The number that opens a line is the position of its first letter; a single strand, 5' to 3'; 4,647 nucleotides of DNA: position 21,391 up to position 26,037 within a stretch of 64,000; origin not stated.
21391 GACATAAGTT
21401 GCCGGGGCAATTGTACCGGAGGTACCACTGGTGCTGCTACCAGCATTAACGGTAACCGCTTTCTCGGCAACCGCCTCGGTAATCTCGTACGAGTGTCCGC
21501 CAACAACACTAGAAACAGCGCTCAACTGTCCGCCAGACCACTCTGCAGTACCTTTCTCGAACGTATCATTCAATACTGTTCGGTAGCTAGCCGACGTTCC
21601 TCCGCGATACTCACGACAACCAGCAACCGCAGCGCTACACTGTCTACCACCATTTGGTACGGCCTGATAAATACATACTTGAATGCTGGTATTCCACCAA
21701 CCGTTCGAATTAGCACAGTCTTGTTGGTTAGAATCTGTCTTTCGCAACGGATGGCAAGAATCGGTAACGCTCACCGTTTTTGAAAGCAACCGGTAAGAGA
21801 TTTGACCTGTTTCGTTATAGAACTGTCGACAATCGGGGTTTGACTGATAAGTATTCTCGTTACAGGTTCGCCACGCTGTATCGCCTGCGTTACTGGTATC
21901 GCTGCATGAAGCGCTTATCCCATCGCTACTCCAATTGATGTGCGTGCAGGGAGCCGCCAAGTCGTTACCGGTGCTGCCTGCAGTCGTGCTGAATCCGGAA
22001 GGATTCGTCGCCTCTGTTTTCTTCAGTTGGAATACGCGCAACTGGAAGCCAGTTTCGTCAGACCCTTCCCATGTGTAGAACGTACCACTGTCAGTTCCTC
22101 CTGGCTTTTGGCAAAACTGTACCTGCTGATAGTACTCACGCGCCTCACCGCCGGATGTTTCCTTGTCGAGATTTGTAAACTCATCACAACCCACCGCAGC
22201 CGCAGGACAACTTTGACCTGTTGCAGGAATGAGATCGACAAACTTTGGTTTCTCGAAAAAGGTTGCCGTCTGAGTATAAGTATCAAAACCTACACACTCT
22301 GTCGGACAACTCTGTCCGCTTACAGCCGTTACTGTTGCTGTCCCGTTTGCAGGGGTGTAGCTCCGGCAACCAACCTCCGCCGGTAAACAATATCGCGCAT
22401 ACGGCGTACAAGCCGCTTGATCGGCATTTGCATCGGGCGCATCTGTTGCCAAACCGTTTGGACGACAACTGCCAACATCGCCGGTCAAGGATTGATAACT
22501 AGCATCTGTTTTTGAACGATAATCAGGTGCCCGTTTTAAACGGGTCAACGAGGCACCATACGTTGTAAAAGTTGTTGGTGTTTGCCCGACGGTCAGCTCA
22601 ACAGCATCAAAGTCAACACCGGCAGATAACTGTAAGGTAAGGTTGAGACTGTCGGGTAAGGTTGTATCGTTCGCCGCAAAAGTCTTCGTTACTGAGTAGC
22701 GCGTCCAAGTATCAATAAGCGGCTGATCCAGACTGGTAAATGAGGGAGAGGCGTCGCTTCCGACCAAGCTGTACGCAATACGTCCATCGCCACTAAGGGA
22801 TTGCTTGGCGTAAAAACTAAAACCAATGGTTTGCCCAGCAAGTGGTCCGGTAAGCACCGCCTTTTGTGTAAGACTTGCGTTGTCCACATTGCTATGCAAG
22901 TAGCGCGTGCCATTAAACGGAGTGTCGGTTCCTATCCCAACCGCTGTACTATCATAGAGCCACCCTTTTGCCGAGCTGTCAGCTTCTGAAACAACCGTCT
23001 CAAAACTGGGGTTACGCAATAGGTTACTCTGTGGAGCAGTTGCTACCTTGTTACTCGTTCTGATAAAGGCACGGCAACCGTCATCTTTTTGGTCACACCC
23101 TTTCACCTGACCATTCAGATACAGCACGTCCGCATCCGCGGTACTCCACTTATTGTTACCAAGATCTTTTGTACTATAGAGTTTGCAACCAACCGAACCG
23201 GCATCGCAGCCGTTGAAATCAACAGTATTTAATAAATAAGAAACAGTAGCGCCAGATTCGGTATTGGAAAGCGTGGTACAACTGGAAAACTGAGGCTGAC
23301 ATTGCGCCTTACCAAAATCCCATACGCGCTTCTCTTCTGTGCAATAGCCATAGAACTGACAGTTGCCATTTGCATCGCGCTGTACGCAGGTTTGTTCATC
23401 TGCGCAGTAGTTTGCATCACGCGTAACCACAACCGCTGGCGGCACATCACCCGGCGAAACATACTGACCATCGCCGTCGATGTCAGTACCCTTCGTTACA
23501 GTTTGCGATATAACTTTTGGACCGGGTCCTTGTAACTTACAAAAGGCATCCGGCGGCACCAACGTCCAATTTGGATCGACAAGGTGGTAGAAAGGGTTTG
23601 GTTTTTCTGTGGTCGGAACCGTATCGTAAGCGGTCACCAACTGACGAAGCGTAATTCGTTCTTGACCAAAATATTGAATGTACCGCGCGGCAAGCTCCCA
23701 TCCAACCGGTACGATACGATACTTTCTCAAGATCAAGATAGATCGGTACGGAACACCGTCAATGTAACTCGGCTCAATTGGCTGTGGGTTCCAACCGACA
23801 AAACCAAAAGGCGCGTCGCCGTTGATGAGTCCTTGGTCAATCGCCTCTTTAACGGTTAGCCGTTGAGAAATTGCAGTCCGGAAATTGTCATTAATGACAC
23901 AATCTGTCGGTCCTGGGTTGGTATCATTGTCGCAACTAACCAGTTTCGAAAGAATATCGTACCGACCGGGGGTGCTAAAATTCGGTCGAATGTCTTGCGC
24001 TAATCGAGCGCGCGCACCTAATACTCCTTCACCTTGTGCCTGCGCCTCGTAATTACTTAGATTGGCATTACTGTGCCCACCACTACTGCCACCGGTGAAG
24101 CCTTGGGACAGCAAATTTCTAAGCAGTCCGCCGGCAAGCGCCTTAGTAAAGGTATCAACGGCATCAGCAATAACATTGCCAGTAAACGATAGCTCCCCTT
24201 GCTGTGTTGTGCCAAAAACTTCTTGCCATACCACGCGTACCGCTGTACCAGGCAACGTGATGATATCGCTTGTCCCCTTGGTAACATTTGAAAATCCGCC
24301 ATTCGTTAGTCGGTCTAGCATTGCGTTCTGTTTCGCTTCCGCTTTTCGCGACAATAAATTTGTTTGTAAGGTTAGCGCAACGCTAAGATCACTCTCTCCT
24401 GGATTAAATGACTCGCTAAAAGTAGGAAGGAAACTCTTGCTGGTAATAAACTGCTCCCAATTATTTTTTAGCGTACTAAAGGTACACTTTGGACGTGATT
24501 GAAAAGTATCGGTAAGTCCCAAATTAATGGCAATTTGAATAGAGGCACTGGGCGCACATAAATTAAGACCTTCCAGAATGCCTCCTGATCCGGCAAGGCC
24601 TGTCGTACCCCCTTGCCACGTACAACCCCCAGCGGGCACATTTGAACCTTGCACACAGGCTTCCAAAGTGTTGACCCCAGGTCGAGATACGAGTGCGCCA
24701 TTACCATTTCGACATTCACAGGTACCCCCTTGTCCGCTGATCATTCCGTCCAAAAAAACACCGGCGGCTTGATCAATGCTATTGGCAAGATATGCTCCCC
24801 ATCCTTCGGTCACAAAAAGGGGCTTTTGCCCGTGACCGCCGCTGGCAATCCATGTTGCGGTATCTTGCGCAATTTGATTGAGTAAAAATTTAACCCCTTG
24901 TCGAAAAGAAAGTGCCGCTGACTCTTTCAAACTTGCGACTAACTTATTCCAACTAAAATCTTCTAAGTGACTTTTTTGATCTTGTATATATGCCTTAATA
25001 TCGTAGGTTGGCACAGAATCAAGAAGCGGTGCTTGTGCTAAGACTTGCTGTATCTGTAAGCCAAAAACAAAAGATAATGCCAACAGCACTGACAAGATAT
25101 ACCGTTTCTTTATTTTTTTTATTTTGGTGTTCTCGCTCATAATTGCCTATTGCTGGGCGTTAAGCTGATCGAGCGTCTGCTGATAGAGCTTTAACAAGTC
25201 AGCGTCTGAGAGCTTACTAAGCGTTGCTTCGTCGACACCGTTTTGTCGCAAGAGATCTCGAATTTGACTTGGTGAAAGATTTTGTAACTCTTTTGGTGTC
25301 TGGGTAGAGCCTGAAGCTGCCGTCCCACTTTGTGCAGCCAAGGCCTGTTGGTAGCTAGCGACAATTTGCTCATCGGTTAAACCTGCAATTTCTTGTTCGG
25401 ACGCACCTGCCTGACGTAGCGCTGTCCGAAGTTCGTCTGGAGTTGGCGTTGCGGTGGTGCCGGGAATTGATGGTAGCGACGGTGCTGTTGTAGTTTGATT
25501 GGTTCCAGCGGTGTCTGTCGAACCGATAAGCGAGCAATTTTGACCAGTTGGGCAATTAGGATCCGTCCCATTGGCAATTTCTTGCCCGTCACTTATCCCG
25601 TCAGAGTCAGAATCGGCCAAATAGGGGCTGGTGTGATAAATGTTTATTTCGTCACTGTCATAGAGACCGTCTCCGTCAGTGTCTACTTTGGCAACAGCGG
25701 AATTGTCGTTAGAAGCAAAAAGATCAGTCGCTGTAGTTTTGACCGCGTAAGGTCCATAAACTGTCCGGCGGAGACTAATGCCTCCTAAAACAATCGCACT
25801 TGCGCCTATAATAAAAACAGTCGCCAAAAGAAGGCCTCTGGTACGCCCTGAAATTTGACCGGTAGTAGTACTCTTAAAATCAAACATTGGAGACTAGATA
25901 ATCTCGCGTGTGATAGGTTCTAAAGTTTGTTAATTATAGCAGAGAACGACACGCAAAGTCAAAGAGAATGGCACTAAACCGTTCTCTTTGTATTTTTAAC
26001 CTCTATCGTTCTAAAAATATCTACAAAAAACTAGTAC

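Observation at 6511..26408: Compact T4SS-like cluster joined to a giant glycan-binding surface protein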

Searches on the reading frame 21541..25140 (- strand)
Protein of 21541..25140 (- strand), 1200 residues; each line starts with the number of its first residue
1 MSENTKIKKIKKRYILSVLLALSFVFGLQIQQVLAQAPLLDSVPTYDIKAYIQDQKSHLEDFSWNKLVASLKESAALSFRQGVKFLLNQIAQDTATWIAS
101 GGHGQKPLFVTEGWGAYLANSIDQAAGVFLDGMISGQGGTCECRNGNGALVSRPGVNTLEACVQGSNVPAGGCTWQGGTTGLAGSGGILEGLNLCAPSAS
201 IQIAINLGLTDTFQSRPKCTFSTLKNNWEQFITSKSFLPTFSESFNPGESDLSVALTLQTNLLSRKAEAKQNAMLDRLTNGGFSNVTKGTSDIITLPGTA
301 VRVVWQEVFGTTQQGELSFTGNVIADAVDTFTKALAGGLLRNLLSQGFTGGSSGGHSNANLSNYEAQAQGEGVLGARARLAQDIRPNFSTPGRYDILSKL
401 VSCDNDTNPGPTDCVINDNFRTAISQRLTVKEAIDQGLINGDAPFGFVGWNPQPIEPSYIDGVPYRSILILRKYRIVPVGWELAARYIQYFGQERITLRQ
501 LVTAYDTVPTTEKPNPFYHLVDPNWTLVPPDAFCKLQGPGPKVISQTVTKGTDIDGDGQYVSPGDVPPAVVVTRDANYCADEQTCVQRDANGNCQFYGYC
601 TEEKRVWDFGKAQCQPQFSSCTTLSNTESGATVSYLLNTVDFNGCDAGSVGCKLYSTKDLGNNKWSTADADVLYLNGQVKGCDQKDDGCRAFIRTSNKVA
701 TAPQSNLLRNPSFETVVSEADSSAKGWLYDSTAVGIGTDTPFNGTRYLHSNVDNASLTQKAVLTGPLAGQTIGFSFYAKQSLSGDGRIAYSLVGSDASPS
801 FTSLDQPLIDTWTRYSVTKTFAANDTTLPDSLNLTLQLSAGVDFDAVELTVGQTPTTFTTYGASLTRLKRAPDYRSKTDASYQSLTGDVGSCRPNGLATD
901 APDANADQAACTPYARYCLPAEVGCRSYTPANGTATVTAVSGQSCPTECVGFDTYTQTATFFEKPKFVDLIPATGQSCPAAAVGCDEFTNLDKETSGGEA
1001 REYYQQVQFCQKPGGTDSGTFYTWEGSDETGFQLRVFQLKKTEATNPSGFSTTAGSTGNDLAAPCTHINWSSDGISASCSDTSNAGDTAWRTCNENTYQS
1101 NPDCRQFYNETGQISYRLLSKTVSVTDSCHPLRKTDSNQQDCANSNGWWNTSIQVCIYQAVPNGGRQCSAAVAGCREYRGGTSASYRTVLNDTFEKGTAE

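Call 93: search_protein_representatives(protein=window:21541-25140:-)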
Query: 1200 residues. Proteins with E-value up to 0.001 (for the whole library): 1392; up to 1e-10: 1299; up to 1e-30: 1129. The best 150 are listed.
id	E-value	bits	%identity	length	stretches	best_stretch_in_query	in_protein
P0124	0.0e+00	1826.8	68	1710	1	38-1199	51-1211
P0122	0.0e+00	1420.9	57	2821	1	31-1199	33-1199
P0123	0.0e+00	1179.5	52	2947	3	190-656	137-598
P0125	0.0e+00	1150.0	50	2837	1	4-1199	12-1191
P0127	9.0e-299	1010.6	49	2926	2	181-1199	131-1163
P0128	2.8e-295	999.0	48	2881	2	68-1199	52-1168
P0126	6.3e-292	987.9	48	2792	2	182-1198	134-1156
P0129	9.3e-265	897.9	49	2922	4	186-697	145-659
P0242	2.5e-258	876.6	45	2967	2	193-1198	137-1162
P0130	5.2e-245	832.5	47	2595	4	187-695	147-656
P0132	6.5e-192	656.7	40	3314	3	192-675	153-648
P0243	1.2e-186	639.2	40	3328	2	154-1198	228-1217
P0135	3.7e-186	637.6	39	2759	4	177-656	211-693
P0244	5.6e-177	607.2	41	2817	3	181-1198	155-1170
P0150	1.4e-175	602.6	38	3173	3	64-675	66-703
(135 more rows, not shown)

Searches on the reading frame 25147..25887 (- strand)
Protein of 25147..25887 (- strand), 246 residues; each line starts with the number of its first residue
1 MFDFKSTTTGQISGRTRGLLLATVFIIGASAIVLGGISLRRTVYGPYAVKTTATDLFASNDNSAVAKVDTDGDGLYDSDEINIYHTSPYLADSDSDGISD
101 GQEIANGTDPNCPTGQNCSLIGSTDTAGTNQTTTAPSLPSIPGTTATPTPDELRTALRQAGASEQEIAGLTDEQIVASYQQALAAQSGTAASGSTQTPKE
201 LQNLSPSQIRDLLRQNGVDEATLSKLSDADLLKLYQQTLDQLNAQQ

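Call 5: search_protein_families(library=pfam, proteins=[window:25147-25887:-], max_evalue=0.1)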
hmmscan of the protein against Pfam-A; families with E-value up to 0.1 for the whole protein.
window:25147-25887:- (246 aa): 3 families
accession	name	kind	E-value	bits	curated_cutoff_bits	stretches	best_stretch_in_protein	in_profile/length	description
PF18884.5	TSP3_bac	-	2.9e-09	37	25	2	92-111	1-20/22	Bacterial TSP3 repeat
PF22802.1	RsiG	-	0.0075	16.4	27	0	197-225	3-31/65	RsiG-like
PF14747.11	DUF4473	-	0.0088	17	25.9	1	148-200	2-47/78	Domain of unknown function (DUF4473)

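Call 18: search_protein_families(library=ncbifam, proteins=[window:25147-25887:-], max_evalue=0.1)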
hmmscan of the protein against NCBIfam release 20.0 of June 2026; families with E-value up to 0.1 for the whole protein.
window:25147-25887:- (246 aa): 4 families
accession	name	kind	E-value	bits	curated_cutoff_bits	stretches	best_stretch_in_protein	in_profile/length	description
NF033765.2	gliding_CglD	equivalog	7.4e-06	24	400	1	66-108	204-245/1124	adventurous gliding motility lipoprotein CglD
NF047639.1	throspo3_MtsD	equivalog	0.00014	20.1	800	1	49-105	372-429/651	cell-cell cohesion protein MtsD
NF033562.2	BH0509_fam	subfamily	0.00078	19.3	30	1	212-241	13-42/43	BH0509 family protein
NF053806.1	lanmdlnLanM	equivalog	0.02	14.9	135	1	48-105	13-71/132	lanmodulin LanM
